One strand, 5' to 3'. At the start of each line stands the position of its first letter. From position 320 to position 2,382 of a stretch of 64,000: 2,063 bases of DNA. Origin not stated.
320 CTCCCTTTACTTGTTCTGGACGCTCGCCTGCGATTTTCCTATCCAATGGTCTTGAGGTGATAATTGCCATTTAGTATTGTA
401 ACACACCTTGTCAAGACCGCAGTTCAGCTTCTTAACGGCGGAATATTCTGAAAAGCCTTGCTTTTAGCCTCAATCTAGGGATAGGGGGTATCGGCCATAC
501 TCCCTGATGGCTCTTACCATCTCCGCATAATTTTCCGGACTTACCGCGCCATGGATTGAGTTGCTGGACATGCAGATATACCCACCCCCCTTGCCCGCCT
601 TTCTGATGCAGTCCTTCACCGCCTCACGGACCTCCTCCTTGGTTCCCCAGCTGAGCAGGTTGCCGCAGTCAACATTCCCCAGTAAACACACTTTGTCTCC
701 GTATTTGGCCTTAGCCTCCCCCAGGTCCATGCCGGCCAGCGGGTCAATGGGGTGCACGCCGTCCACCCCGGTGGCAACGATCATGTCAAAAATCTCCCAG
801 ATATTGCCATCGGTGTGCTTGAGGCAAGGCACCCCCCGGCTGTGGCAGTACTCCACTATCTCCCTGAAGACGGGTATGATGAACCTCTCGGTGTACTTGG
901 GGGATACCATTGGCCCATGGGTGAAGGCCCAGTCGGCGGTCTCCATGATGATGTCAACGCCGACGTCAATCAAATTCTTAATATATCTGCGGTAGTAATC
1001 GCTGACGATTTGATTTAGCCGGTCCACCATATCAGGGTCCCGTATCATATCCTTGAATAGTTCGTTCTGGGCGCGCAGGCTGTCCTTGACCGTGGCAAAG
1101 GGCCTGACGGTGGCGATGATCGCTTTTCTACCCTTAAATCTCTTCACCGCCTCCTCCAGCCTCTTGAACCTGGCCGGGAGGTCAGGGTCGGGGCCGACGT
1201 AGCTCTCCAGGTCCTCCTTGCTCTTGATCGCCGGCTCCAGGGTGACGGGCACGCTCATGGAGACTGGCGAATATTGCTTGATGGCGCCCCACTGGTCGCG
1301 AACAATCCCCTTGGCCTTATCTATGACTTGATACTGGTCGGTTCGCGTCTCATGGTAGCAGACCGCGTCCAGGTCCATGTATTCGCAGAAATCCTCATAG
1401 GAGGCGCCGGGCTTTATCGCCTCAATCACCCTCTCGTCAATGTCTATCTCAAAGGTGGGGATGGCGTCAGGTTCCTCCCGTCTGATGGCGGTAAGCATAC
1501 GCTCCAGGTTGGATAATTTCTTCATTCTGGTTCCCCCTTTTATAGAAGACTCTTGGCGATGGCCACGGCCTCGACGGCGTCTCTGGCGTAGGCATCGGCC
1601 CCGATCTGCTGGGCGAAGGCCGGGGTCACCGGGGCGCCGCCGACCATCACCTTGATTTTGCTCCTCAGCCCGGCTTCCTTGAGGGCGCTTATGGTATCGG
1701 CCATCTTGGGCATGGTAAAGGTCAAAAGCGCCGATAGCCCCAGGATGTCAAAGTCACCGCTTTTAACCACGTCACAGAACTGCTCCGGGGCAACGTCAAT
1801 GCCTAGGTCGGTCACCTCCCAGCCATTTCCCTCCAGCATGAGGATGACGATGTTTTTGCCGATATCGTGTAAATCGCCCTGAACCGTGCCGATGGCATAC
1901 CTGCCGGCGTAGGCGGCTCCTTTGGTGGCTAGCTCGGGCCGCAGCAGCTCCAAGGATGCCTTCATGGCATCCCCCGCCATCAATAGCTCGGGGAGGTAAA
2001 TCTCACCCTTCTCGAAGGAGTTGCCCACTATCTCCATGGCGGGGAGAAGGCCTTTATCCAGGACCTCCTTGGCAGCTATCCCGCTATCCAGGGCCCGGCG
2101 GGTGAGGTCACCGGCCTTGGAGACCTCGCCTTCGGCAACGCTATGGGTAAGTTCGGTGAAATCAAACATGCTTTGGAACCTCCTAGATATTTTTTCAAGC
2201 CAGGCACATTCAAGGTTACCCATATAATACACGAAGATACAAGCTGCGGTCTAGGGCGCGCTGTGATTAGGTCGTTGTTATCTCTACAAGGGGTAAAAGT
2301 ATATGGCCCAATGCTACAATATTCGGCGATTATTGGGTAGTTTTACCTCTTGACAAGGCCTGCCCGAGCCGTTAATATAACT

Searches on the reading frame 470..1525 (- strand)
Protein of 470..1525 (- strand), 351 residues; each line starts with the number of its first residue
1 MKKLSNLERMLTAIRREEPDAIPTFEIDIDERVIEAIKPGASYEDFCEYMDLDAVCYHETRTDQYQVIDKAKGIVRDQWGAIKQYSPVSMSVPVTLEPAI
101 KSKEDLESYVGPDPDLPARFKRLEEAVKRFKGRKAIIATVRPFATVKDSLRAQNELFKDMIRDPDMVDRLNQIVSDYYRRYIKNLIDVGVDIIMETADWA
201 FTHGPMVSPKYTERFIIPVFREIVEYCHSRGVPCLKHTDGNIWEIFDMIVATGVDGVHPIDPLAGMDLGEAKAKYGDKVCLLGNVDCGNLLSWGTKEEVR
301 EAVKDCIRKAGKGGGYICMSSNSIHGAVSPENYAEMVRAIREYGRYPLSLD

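Call 56: search_protein_families(library=pfam, proteins=[window:470-1525:-], max_evalue=0.00001)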
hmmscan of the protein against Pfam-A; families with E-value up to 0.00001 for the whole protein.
window:470-1525:- (351 aa): 1 family
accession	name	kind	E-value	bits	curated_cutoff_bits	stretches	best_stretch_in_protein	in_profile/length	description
PF01208.23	URO-D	-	1.9e-35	122.9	23.9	1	90-343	90-346/346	Uroporphyrinogen decarboxylase (URO-D)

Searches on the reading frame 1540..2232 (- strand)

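Call 56: search_protein_families(library=pfam, proteins=[window:1540-2232:-], max_evalue=0.00001)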
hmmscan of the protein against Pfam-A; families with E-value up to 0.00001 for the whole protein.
window:1540-2232:- (230 aa): 2 families
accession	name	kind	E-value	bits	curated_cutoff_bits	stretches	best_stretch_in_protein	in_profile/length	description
PF02310.24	B12-binding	-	3.3e-26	91.9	32.1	1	112-223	3-120/121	B12 binding domain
PF02607.22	B12-binding_2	-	4e-20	72.2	23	1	26-97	3-73/74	B12 binding domain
